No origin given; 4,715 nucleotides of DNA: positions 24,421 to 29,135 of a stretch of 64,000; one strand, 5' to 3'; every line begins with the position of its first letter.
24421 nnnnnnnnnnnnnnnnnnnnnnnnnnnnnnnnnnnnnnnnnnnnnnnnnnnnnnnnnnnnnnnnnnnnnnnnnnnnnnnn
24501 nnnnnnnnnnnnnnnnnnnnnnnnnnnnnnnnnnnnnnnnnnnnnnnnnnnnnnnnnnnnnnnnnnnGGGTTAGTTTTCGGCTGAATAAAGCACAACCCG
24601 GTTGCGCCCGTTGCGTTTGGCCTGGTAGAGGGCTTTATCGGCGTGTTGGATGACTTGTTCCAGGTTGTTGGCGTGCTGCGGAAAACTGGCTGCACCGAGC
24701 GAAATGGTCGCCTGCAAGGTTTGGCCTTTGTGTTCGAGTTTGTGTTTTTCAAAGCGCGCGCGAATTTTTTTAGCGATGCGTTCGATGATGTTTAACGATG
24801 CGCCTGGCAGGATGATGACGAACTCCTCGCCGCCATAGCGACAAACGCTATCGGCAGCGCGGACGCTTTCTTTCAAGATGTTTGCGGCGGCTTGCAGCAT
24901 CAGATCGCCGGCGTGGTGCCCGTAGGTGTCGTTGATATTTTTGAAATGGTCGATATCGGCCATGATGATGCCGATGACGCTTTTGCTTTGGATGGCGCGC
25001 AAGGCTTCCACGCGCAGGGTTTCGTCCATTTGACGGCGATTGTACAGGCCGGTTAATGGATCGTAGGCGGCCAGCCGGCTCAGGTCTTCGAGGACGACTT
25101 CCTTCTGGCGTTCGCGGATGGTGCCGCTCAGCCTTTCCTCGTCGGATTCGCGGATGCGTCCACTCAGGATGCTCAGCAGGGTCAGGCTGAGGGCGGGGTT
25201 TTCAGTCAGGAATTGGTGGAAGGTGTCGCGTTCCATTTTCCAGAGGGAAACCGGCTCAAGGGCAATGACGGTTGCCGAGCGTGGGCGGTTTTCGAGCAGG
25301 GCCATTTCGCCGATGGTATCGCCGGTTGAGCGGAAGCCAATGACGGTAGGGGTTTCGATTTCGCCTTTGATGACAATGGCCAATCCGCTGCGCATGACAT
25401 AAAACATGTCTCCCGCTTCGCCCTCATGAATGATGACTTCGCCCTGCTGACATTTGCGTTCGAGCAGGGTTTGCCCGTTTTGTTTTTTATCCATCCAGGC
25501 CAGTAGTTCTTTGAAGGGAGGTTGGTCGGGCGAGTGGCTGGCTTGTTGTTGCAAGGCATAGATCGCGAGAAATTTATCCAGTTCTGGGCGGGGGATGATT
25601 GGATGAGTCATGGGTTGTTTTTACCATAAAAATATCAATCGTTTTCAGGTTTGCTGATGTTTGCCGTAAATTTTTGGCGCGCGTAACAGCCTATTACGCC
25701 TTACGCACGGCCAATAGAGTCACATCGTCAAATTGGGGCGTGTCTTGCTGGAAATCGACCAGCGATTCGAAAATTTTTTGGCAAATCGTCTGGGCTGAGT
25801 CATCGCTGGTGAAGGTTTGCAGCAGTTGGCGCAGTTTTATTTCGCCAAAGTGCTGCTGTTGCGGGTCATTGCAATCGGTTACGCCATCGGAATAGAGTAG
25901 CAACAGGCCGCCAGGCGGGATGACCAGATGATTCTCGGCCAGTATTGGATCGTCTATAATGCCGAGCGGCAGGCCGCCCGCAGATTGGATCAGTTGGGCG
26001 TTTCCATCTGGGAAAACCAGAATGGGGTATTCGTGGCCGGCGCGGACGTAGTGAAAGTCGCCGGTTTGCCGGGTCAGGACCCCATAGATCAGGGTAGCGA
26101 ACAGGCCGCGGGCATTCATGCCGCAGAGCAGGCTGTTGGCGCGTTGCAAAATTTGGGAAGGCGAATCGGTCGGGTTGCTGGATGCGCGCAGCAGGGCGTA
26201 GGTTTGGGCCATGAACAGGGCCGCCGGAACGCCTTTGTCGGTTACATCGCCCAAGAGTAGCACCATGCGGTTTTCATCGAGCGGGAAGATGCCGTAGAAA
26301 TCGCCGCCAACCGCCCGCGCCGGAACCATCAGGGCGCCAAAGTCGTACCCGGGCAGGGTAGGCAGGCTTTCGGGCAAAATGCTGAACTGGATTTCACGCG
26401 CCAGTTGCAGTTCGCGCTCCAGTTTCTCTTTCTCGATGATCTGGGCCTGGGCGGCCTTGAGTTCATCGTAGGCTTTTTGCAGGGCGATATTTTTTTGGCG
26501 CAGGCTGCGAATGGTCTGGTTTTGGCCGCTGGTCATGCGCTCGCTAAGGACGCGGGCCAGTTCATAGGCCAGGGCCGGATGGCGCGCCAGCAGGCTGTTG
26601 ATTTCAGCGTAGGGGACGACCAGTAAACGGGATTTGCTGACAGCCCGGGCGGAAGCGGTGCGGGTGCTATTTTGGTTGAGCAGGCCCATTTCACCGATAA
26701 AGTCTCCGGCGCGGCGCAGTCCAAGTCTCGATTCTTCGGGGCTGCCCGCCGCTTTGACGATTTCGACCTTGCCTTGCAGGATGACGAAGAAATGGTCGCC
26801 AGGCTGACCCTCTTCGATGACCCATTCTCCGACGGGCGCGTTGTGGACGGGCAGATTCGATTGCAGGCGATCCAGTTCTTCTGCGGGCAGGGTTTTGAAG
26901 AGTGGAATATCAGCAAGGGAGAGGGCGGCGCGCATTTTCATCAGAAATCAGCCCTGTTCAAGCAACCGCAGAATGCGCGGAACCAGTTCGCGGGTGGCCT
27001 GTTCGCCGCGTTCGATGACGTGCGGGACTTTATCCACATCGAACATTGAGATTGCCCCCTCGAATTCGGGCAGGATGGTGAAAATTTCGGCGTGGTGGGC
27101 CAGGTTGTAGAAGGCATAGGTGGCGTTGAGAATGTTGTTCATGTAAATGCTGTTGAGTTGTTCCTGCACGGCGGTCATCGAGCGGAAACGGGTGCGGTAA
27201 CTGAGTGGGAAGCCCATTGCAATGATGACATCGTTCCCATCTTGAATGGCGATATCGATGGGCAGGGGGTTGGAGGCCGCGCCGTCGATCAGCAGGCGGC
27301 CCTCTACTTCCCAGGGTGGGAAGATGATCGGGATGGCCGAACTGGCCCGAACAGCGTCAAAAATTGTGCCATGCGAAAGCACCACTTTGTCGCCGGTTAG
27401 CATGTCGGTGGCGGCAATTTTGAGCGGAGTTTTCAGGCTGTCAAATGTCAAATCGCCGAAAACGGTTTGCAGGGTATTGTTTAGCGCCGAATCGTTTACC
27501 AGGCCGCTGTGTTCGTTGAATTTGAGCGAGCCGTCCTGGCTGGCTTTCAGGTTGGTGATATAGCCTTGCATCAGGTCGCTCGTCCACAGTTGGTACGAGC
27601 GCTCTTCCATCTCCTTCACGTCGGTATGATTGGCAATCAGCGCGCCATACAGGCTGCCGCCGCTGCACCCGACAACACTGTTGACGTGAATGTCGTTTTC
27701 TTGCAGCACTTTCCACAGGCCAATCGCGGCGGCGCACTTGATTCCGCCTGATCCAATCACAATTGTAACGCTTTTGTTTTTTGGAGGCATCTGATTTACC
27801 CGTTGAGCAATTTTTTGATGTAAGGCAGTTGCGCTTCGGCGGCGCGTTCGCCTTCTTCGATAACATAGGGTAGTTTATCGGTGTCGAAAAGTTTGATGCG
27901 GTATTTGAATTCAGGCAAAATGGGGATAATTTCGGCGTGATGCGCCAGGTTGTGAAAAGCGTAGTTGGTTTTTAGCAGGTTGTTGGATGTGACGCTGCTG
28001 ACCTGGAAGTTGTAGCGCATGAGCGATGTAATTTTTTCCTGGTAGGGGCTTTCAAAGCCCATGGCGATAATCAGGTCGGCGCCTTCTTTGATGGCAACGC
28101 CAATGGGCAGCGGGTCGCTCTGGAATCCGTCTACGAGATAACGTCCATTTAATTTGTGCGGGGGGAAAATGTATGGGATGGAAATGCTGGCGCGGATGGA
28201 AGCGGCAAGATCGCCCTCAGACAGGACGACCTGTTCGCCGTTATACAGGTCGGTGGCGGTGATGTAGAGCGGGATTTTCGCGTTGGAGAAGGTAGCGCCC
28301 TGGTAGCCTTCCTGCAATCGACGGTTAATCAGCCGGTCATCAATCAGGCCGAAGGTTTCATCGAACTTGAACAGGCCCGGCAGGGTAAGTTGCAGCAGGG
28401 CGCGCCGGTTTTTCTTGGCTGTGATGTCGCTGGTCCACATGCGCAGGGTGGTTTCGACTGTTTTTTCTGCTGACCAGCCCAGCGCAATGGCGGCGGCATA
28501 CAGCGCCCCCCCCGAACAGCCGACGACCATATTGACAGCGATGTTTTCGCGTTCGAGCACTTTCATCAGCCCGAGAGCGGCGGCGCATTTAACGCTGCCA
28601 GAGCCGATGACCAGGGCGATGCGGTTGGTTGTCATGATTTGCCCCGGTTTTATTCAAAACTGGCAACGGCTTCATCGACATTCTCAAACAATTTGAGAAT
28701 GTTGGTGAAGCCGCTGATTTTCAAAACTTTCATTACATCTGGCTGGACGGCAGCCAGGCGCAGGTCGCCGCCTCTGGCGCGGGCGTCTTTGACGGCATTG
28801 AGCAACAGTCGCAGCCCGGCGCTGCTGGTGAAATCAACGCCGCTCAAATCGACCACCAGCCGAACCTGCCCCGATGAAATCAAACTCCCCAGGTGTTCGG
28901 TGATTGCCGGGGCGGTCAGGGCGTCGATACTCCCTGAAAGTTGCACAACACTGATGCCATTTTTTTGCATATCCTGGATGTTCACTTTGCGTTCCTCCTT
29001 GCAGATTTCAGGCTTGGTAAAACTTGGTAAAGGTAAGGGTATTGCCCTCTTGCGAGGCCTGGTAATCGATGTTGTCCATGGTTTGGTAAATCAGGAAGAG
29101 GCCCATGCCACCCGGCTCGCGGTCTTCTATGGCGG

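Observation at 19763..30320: Nine-gene operon wiring a STAND-cyclase and three cNMP receptors to an RsbW/RsbV/PP2C partner switch and two patatin phospholipases, with no sigma factor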

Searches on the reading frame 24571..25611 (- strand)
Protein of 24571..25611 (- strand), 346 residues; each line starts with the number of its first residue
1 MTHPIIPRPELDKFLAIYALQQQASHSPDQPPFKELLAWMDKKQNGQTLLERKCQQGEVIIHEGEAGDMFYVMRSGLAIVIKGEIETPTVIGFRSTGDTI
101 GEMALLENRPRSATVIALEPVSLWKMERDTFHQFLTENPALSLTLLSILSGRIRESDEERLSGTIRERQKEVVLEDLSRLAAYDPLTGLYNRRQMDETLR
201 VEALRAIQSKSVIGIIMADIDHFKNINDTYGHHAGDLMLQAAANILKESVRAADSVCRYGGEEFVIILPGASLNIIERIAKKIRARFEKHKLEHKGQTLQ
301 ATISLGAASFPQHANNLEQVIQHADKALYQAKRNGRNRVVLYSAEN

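Call 4: search_protein_families(library=pfam, proteins=[window:24571-25611:-], max_evalue=0.01)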
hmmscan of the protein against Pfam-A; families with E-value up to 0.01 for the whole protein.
window:24571-25611:- (346 aa): 3 families
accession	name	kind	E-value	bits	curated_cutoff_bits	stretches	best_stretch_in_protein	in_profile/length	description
PF00990.26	GGDEF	-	1.4e-52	178.1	23.8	1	181-338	1-161/161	Diguanylate cyclase, GGDEF domain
PF00027.35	cNMP_binding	-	1.7e-20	73.2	27.5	1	52-138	2-89/89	Cyclic nucleotide-binding domain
PF24898.2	GGDEF_GdpP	-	0.00023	21.9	30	1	219-344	2-121/126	Cyclic-di-AMP phosphodiesterase GdpP-like, GGDEF domain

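Call 8: search_protein_families(library=padloc, proteins=[window:24571-25611:-], max_evalue=0.01)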
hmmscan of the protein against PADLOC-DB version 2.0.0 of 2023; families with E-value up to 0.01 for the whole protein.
window:24571-25611:- (346 aa): 9 families
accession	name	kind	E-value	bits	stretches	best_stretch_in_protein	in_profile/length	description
PDLC02371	PycTIR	-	4.1e-15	53.9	1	53-157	41-142/288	-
PDLC00731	Effector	-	2.2e-14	51.2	1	53-158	44-146/306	TIR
PDLC00734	PycC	-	1.3e-11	42.2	1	52-177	36-163/374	Pycsar cyclase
PDLC00732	Effector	-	6.1e-10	36.5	1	54-158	41-142/301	TIR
PDLC00730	Effector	-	1.2e-07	29.3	1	55-156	62-161/299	TIR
PDLC01292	Cas10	-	4.6e-06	24.4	1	188-339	236-386/387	CAS-III; effector_LS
PDLC01444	Cas10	-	4.7e-05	20.4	1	279-342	453-509/605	CAS-III; effector_LS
PDLC01422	Cas10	-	6.9e-05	20.1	1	279-340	345-404/519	CAS-III; effector_LS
PDLC04581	PDC-M32B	-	0.0072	14.6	0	266-295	57-86/91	-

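Call 9: search_protein_families(library=ncbifam, proteins=[window:24571-25611:-], max_evalue=0.01)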
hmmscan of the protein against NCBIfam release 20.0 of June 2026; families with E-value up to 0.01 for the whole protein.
window:24571-25611:- (346 aa): 28 families (the best 25 are shown)
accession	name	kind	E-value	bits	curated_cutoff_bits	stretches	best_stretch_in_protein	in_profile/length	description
TIGR00254.1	GGDEF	domain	3.3e-57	192.9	37.4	1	178-341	2-166/168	diguanylate cyclase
NF007135.0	PRK09581.1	equivalog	3.2e-52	177.9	474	1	174-341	285-454/457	PleD family two-component system response regulator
NF007380.0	PRK09894.1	equivalog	2.6e-49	168.2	256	1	178-344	126-289/296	diguanylate cyclase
NF038266.1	diguan_SiaD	equivalog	9.2e-49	166.1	290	1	175-339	88-252/252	biofilm regulation diguanylate cyclase SiaD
NF041606.1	dguan_cyc_DgcA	equivalog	6e-44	150.4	370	1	201-341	197-338/340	diguanylate cyclase DgcA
NF047654.1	DiguCycDgcRLepto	equivalog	2.4e-40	138.3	500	1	175-340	127-294/295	diguanylate cyclase DgcR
NF007423.1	PRK09966.1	equivalog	2e-39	135.6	325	1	175-332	233-390/390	diguanylate cyclase DgcN/YfiN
NF011955.1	PRK15426.1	equivalog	2.1e-37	128.5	408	1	175-343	392-562/564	cellulose biosynthesis regulator diguanylate cyclase DgcQ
NF051473.1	DigCycDgcsShew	equivalog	7.7e-36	123.9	400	1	175-338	129-287/291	diguanylate cyclase DgcS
NF007298.0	PRK09776.1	equivalog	5.3e-34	117.3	1135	1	173-344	676-847/1111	diguanylate cyclase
NF045675.1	PhdiestaseDibA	equivalog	9.8e-34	116.7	980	1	175-345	197-367/623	phosphodiesterase DibA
NF007474.0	PRK10060.1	equivalog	1.9e-33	115.6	782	1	174-345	230-398/663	cyclic di-GMP phosphodiesterase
NF040885.1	diguan_DgcJ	equivalog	9.5e-31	107.1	500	1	175-337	335-491/493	diguanylate cyclase DgcJ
NF007599.0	PRK10245.1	equivalog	1.3e-29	102.8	402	1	178-339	207-367/371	diguanylate cyclase AdrA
NF047872.1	GGDEF_GdpS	equivalog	1.7e-28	99.9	400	1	182-341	188-349/355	GGDEF domain-containing protein GdpS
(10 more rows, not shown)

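Call 40: find_encoding_contigs(protein=window:24571-25611:-, flank=10000, max_places=4)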
Protein window:24571-25611:- (346 aa): 2 contigs read that carry it; 2 places shown.
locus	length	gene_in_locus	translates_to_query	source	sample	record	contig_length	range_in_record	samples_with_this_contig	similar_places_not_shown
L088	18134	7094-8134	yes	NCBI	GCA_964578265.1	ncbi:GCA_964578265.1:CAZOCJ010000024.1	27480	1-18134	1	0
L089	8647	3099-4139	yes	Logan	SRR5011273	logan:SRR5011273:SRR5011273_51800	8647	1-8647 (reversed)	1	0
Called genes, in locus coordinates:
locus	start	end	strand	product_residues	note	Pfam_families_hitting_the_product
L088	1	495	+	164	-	?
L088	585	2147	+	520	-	PF00221:Lyase_aromatic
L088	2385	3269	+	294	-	-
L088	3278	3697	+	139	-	PF13581:HATPase_c_2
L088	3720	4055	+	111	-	PF01740:STAS, PF13466:STAS_2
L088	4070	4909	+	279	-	PF01734:Patatin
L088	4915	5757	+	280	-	PF01734:Patatin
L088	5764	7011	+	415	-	PF00027:cNMP_binding, PF07228:SpoIIE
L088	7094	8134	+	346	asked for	PF00027:cNMP_binding, PF00990:GGDEF, PF22335:Cas10-Cmr2_palm2 (weak)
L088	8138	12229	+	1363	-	PF00211:Guanylate_cyc, PF13191:AAA_16, PF24883:NPHP3_N (faint), PF07719:TPR_2 (faint), PF13424:TPR_12 (faint), PF13432:TPR_16 (faint)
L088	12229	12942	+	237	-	PF00027:cNMP_binding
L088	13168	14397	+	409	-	-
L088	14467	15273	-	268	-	PF00496:SBP_bac_5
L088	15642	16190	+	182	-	PF04542:Sigma70_r2, PF08281:Sigma70_r4_2, PF04545:Sigma70_r4 (weak)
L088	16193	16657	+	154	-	-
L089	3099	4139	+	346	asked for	PF00027:cNMP_binding, PF00990:GGDEF, PF22335:Cas10-Cmr2_palm2 (weak)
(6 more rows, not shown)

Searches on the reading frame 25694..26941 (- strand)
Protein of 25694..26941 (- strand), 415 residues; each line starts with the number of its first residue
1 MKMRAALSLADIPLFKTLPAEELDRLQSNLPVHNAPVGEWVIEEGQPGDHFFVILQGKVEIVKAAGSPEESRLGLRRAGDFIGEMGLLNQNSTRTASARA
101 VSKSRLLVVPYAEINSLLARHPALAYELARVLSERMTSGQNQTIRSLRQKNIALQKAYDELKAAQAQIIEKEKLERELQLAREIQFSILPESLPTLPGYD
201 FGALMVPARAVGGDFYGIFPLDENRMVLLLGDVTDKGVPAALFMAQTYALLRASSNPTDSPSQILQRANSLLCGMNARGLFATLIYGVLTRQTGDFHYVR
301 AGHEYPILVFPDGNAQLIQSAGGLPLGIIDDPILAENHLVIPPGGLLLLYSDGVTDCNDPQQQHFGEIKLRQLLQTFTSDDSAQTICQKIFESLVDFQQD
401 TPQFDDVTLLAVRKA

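Call 4: search_protein_families(library=pfam, proteins=[window:25694-26941:-], max_evalue=0.01)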
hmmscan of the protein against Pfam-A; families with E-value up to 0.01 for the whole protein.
window:25694-26941:- (415 aa): 2 families
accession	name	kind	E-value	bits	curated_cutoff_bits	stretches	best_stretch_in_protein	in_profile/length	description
PF07228.17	SpoIIE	-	1.1e-47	162.9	25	1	222-413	1-190/192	Stage II sporulation protein E (SpoIIE)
PF00027.35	cNMP_binding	-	4.2e-20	71.9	27.5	1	36-121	5-89/89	Cyclic nucleotide-binding domain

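Call 8: search_protein_families(library=padloc, proteins=[window:25694-26941:-], max_evalue=0.01)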
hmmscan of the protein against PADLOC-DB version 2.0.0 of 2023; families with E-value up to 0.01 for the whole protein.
window:25694-26941:- (415 aa): 5 families
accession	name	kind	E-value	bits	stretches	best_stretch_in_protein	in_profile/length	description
PDLC00731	Effector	-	2.7e-15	54.1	1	25-150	35-154/306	TIR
PDLC02371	PycTIR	-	2.8e-15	54.4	1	26-150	33-151/288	-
PDLC00734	PycC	-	9.7e-13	45.9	1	23-142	26-145/374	Pycsar cyclase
PDLC00732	Effector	-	9.7e-12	42.4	1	37-150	43-150/301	TIR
PDLC00730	Effector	-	3.9e-06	24.3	1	37-135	63-157/299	TIR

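Call 9: search_protein_families(library=ncbifam, proteins=[window:25694-26941:-], max_evalue=0.01)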
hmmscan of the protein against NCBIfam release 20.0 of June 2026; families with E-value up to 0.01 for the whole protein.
window:25694-26941:- (415 aa): 13 families
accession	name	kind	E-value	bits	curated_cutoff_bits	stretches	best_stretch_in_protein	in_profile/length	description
NF045505.1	RR_RssB_Pseudo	equivalog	3.8e-17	62.4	700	1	156-359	133-343/394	two-component system response regulator RssB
NF041163.2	encap_f2b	equivalog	2.6e-14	53.2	400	1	8-180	72-240/450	family 2B encapsulin nanocompartment shell protein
NF008732.0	PRK11753.1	equivalog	6.4e-14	51.9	266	1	20-142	13-135/214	cAMP-activated global transcriptional regulator CRP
NF038263.1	prot_phos_SiaA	equivalog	4.7e-12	45.3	700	1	148-413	391-656/658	biofilm regulation protein phosphatase SiaA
NF006901.0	PRK09392.1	equivalog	1.1e-11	44.5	211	1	3-149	3-151/236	transcriptional activator FtrB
TIGR03896.1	cyc_nuc_ocin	subfamily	3.4e-11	43.1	161.05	1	38-151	16-132/317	bacteriocin-type transport-associated protein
TIGR02865.1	spore_II_E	equivalog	2.9e-08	32.2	490.8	1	210-413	565-762/764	stage II sporulation protein E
NF050815.1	TransActFtrBCaul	equivalog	1e-07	31.5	300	1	9-148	11-144/251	transcriptional activator FtrB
NF007707.0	PRK10402.1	subfamily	2.1e-07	30.8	180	1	32-138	33-138/226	transcriptional regulator YeiL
NF058543.1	ActPatMycb56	equivalog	4.9e-07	28.9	460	1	14-137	3-123/317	acetyltransferase Pat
NF008365.0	PRK11161.1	subfamily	7.7e-06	25.4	228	1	8-151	24-165/250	fumarate/nitrate reduction transcriptional regulator Fnr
NF050806.1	TransRegFixKCaul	equivalog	0.0034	16.7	300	1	33-142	26-131/215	transcriptional regulator FixK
TIGR03697.1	NtcA_cyano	equivalog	0.0089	15.8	244.95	0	43-139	6-103/193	global nitrogen regulator NtcA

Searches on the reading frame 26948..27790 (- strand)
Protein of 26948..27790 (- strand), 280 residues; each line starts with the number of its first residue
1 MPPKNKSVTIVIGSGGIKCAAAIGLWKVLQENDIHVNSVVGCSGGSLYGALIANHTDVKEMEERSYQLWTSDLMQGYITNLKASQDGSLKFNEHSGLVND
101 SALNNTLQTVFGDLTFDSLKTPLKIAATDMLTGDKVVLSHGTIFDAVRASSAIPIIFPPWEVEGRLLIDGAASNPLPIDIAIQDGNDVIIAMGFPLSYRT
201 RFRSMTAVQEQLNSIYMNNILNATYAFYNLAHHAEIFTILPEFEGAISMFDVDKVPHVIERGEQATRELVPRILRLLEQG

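Call 4: search_protein_families(library=pfam, proteins=[window:26948-27790:-], max_evalue=0.01)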
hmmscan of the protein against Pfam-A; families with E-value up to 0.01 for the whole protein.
window:26948-27790:- (280 aa): 1 family
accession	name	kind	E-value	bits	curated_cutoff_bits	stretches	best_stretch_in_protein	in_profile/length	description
PF01734.28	Patatin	-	4e-32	112.4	27.7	1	10-182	1-191/191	Patatin-like phospholipase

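Call 8: search_protein_families(library=padloc, proteins=[window:26948-27790:-], max_evalue=0.01)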
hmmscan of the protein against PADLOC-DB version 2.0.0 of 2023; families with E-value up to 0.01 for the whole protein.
window:26948-27790:- (280 aa): 3 families
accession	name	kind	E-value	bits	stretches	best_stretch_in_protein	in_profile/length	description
PDLC00758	Effector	-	1.3e-07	29.3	1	39-175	44-188/331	Phospholipase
PDLC00757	Effector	-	6.8e-05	20.4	1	99-184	104-200/331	Phospholipase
PDLC00755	Effector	-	0.0003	18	1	37-133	46-124/311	Phospholipase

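Call 9: search_protein_families(library=ncbifam, proteins=[window:26948-27790:-], max_evalue=0.01)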
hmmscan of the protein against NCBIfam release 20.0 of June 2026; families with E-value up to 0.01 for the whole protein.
window:26948-27790:- (280 aa): 4 families
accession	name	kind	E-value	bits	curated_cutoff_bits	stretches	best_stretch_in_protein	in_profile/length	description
NF007623.0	PRK10279.1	equivalog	2.2e-21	76.3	272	1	6-193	4-179/301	patatin-like phospholipase RssA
NF043045.1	T4SS_VpdC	equivalog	1.9e-06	26.2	1000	0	9-51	307-349/880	Dot/Icm T4SS effector VpdC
NF041079.1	CBASS_lipase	equivalog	0.00035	19.9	200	1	95-174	87-177/317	CBASS cGAMP-activated phospholipase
NF053870.1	DS2_1_antiphage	equivalog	0.00077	18.9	400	0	37-132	35-112/299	anti-phage phospholipase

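Call 71: search_solved_structures(query=window:26948-27790:-, max_evalue=0.01)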
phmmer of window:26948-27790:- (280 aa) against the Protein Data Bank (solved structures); distinct sequences matched with E-value up to 0.01: 1.
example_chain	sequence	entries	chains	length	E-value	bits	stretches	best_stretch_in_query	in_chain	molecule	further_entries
5fqu_A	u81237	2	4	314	1.2e-25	93.5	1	110-276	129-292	PATATIN-LIKE PROTEIN, PLPD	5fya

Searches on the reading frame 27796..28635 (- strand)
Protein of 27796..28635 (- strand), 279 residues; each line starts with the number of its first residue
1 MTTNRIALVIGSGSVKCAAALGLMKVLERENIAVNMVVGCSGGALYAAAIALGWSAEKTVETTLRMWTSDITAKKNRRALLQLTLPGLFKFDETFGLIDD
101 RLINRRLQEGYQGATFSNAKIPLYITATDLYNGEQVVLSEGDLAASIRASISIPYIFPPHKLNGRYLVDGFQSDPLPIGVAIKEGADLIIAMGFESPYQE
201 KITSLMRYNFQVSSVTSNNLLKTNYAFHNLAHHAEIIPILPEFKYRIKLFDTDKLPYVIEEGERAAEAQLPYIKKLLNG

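Call 4: search_protein_families(library=pfam, proteins=[window:27796-28635:-], max_evalue=0.01)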
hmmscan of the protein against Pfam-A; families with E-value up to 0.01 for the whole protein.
window:27796-28635:- (279 aa): 1 family
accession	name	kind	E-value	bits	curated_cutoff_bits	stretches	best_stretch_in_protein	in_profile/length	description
PF01734.28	Patatin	-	9.3e-27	94.9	27.7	1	8-182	1-191/191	Patatin-like phospholipase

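Call 8: search_protein_families(library=padloc, proteins=[window:27796-28635:-], max_evalue=0.01)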
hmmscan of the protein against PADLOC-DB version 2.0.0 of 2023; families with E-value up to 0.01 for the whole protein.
window:27796-28635:- (279 aa): 2 families
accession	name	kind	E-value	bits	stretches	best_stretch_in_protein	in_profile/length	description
PDLC00758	Effector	-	7.9e-07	26.7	1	33-139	40-137/331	Phospholipase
PDLC00757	Effector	-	0.0034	14.8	0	35-137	45-142/331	Phospholipase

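Call 9: search_protein_families(library=ncbifam, proteins=[window:27796-28635:-], max_evalue=0.01)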
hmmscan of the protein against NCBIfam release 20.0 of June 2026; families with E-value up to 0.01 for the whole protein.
window:27796-28635:- (279 aa): 2 families
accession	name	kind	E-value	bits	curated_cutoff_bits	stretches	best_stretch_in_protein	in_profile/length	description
NF007623.0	PRK10279.1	equivalog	1.1e-22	80.6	272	1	1-206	1-192/301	patatin-like phospholipase RssA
NF043045.1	T4SS_VpdC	equivalog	0.001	17.2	1000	0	8-61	308-361/880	Dot/Icm T4SS effector VpdC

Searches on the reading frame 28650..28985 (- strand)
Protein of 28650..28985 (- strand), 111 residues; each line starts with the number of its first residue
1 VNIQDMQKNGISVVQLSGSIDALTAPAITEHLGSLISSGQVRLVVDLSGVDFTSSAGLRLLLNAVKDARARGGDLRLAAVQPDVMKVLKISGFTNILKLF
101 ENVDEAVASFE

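Call 4: search_protein_families(library=pfam, proteins=[window:28650-28985:-], max_evalue=0.01)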
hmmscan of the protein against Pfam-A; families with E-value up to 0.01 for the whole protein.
window:28650-28985:- (111 aa): 2 families
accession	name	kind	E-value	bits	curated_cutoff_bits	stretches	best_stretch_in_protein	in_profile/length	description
PF01740.26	STAS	-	5.1e-24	84.5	22.6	1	6-106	5-106/106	STAS domain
PF13466.11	STAS_2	-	1.1e-15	58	29.2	1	14-93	1-79/80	STAS domain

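Call 8: search_protein_families(library=padloc, proteins=[window:28650-28985:-], max_evalue=0.01)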
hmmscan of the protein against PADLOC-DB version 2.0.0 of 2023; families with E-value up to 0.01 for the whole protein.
window:28650-28985:- (111 aa): 0 families

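Call 9: search_protein_families(library=ncbifam, proteins=[window:28650-28985:-], max_evalue=0.01)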
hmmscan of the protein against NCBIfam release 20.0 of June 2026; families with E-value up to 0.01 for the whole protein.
window:28650-28985:- (111 aa): 3 families
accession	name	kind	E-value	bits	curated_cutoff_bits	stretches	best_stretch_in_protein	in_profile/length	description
TIGR00377.1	ant_ant_sig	superfamily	1.1e-24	86.4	53.45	1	1-105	3-108/108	anti-sigma factor antagonist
TIGR02886.1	spore_II_AA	equivalog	2.7e-15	56.2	114.75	1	7-107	5-106/106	anti-sigma F factor antagonist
NF052652.1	YtvA_fam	equivalog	7e-05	22.5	250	1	8-107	142-243/243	YtvA family blue-light photoreceptor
